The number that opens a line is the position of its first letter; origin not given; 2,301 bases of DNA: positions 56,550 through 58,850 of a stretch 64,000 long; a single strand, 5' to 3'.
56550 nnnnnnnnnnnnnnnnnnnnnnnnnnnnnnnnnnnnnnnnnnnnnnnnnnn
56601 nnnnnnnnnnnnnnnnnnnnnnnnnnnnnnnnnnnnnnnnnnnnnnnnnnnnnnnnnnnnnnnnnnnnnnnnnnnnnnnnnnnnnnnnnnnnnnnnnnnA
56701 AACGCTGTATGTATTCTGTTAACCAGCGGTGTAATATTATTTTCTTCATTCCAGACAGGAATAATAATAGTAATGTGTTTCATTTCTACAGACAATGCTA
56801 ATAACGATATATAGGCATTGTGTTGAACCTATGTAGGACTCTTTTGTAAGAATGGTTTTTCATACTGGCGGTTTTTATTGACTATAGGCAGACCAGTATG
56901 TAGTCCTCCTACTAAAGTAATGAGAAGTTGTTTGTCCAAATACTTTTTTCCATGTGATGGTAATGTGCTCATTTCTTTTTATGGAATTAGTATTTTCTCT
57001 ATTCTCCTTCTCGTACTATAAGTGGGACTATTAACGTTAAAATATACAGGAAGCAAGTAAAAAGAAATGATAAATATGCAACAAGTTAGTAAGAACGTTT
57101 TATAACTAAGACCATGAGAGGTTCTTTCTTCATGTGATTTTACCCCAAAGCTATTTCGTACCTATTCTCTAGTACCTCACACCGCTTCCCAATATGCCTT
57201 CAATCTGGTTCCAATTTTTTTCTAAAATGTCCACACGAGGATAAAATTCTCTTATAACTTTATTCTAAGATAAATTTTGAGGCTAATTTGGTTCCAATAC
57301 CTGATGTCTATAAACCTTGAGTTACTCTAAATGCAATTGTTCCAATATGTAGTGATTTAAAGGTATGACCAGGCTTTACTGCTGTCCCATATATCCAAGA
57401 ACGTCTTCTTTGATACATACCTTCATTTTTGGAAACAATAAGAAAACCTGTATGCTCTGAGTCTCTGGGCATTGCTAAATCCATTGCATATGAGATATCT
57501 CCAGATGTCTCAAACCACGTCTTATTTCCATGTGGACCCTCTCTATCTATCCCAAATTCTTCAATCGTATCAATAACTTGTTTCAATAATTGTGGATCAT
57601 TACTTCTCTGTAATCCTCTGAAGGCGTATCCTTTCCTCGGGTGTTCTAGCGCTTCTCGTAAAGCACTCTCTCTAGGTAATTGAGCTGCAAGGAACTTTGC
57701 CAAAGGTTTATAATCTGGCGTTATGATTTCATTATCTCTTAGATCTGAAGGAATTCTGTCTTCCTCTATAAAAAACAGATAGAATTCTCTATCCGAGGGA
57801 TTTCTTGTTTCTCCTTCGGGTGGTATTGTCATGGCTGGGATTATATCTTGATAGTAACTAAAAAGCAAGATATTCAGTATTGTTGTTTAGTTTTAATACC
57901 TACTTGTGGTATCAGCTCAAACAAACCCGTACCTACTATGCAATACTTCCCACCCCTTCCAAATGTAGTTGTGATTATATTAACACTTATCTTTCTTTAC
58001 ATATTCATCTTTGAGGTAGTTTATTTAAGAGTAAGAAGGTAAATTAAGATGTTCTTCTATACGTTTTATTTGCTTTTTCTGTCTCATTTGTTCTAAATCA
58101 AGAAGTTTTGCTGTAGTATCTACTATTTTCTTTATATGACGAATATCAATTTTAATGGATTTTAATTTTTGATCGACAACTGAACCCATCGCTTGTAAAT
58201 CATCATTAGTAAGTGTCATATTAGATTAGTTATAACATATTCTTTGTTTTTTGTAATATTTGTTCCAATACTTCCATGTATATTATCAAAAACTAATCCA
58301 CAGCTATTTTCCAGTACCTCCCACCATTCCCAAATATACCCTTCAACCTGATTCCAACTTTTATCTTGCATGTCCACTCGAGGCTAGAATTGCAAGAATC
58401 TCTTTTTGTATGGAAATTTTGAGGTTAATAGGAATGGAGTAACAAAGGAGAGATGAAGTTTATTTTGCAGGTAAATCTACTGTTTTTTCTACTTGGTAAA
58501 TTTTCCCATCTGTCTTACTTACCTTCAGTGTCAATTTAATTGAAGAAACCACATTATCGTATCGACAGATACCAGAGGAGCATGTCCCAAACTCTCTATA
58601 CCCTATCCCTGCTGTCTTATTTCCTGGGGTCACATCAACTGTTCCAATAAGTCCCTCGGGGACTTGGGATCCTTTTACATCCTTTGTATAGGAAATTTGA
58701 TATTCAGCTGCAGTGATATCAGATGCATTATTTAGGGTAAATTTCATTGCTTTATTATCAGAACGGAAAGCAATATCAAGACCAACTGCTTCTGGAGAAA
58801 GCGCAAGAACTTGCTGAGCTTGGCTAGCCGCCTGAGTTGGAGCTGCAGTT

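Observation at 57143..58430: Two diverged ~150-nt direct repeats bracket a two-gene hypothetical cassette; each repeat carries a conserved MSTRG mini-ORF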

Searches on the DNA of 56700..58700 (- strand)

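Call 5: search_rna_families(source=window, start=56700, end=58700, threshold=evalue, max_evalue=10, show_alignments=3)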
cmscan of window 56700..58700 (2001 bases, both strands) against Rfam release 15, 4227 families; matches with E-value up to 10: 6.
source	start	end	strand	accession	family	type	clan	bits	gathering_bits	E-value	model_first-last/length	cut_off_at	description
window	58466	58513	+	RF03378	mir-7398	Gene; miRNA;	-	21.5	44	0.4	1-60/60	no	mir-7398 microRNA precursor family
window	57348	57475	-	RF02951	DABA-DC-AT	Cis-reg;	-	17.6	56.1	0.39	1-149/149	no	DABA-DC-AT RNA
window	57405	57465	+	RF00151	SNORD58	Gene; snRNA; snoRNA; CD-box;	CL00064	16.1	42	6.1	1-65/65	no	Small nucleolar RNA SNORD58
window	56839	56917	-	RF00254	mir-16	Gene; miRNA;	CL00085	15.7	36.5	7.5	1-82/82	no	mir-16 microRNA precursor family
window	57725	57866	+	RF00337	snoZ112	Gene; snRNA; snoRNA; CD-box;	CL00062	15.5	40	7.9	1-184/184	no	Small nucleolar RNA Z112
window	58071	58118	+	RF01449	S_pombe_snR100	Gene; snRNA; snoRNA; HACA-box;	-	12.6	80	6.4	5-58/187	no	small nucleolar RNA snR100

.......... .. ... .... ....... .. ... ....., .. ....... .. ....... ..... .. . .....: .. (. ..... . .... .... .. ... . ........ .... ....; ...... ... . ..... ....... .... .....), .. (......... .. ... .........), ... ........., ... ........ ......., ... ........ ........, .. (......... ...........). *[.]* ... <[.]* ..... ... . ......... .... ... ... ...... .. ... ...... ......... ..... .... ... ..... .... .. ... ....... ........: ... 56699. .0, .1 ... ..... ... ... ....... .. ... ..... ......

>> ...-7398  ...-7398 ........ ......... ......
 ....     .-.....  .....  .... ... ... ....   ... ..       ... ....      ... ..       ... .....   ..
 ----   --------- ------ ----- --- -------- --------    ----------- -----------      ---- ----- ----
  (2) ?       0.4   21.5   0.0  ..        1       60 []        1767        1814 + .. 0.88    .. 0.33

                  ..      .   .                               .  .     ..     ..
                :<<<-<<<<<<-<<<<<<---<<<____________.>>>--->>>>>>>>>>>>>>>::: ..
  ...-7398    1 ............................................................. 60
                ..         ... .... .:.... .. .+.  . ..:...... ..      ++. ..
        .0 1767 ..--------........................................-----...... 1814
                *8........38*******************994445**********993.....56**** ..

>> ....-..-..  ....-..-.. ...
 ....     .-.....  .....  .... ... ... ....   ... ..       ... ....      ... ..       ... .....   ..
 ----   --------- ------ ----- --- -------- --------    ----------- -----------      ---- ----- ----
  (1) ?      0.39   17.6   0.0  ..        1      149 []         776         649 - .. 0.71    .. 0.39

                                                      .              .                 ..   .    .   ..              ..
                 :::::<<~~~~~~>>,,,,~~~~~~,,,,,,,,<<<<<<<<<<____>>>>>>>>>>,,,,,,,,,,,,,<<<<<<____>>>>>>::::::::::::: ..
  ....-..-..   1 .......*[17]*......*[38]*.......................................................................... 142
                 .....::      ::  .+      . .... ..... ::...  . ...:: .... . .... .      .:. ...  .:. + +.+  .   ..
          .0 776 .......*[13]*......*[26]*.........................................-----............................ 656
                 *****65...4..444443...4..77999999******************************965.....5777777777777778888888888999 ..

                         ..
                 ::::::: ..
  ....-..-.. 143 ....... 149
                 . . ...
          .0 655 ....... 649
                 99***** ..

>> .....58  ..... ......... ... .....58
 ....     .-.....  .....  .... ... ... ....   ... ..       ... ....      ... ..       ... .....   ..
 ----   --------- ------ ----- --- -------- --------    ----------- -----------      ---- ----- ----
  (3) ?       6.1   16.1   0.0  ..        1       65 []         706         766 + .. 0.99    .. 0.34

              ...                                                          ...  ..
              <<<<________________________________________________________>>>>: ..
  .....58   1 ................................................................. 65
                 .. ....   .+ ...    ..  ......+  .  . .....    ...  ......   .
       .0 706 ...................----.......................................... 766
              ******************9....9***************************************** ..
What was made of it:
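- On Any Rfam RNA family: At E<=10 in 56700-58700 there are only chance miRNA/snoRNA-type hits outside the repeat blocks (call 5).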

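Call 68: search_dna_similar(query=window:57100-57310:-, collection=plasmids, mode=distant, max_evalue=0.01)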
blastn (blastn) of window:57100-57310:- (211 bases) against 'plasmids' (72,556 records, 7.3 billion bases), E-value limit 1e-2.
No match.
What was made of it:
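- Tried and rejected: PLSDB plasmids gave none (call 68).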

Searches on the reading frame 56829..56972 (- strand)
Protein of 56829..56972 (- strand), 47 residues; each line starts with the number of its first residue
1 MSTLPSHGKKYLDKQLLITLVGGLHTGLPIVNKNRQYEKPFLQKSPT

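Call 43: search_protein_families(library=ncbifam, proteins=[window:56829-56972:-], max_evalue=0.1)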
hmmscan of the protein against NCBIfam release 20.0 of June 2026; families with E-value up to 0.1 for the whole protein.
window:56829-56972:- (47 aa): 0 families

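Call 56: find_encoding_contigs(protein=window:56829-56972:-, flank=3000, max_places=10)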
Protein window:56829-56972:- (47 aa): 2 contigs read that carry it; 2 places shown.
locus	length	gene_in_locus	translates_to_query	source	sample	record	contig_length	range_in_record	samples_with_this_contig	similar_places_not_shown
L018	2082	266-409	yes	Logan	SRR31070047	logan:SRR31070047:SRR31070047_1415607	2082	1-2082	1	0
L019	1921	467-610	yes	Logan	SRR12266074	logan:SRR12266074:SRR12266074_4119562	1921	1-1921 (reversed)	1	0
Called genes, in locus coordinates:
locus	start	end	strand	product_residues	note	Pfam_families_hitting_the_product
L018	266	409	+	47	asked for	-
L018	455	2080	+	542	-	?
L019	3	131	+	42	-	?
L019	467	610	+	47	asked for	-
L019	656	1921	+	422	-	?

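Call 71: search_protein_families(library=phrogs, proteins=[window:56829-56972:-], max_evalue=0.01)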
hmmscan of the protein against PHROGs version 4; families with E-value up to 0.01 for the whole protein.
window:56829-56972:- (47 aa): 0 families

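Call 72: search_protein_families(library=padloc, proteins=[window:56829-56972:-], max_evalue=0.01)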
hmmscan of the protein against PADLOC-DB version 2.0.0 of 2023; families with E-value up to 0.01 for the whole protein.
window:56829-56972:- (47 aa): 0 families
